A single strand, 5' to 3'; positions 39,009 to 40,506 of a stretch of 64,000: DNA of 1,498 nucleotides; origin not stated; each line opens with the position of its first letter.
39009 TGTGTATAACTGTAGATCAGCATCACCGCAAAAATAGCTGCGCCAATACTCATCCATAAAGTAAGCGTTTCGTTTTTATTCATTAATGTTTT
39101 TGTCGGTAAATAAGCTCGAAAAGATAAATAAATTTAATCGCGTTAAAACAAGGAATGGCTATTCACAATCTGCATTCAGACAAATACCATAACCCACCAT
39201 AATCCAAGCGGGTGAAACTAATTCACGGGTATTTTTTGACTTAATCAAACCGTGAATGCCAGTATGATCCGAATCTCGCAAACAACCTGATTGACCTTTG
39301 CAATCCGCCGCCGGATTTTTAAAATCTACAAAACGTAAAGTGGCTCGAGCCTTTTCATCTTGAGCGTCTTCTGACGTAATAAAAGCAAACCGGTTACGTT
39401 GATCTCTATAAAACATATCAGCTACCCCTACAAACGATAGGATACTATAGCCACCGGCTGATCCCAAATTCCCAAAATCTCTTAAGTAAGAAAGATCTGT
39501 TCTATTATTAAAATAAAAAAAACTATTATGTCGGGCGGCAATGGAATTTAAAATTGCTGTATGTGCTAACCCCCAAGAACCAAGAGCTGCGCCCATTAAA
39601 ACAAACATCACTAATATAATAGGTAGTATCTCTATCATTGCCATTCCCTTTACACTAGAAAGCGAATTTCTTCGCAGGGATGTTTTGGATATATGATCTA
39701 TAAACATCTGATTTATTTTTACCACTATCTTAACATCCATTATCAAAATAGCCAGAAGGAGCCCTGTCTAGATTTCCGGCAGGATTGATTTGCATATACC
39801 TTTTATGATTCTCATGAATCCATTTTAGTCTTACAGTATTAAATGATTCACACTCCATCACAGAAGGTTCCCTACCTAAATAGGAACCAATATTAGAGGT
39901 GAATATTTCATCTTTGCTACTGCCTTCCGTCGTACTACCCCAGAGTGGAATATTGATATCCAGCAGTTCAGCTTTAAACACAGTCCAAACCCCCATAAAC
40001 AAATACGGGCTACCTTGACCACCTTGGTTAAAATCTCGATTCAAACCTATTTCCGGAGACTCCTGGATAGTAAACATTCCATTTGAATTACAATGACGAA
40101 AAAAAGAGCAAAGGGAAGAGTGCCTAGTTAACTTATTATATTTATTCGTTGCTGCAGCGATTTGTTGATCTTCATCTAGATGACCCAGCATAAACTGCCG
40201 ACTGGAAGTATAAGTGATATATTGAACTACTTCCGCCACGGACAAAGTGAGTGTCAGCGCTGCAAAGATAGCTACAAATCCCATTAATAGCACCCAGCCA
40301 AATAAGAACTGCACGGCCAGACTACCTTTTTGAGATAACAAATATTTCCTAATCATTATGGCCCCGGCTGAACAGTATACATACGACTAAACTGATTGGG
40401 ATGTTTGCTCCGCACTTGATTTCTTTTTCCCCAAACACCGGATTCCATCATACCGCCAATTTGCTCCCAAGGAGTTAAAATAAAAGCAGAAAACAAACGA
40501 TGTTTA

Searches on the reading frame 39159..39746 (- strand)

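Call 5: search_protein_families(library=pfam, proteins=[window:39159-39746:-], max_evalue=1)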
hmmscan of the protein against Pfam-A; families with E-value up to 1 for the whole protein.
window:39159-39746:- (195 aa): 1 family
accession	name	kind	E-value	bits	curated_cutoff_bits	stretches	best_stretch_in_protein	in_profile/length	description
PF24239.1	DUF7447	-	0.02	15.5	24.1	1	116-144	38-66/89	Family of unknown function (DUF7447)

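Call 6: search_protein_families(library=ncbifam, proteins=[window:39159-39746:-], max_evalue=1)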
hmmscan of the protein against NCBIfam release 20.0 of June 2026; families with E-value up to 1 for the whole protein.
window:39159-39746:- (195 aa): 0 families

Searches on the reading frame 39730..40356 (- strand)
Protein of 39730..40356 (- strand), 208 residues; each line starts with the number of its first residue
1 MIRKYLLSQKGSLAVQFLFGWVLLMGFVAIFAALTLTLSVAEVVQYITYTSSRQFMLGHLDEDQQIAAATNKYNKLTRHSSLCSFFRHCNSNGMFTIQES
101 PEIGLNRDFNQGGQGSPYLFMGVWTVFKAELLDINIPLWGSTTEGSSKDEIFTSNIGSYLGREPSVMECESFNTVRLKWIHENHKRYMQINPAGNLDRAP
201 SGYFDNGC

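Call 5: search_protein_families(library=pfam, proteins=[window:39730-40356:-], max_evalue=1)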
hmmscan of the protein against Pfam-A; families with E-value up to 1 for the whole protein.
window:39730-40356:- (208 aa): 1 family
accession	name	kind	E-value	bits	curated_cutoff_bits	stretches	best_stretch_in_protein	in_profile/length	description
PF12476.13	DUF3696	-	0.17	12.6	22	1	187-205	27-43/52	Protein of unknown function (DUF3696)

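Call 6: search_protein_families(library=ncbifam, proteins=[window:39730-40356:-], max_evalue=1)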
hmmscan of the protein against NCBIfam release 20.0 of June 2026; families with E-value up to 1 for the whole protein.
window:39730-40356:- (208 aa): 0 families
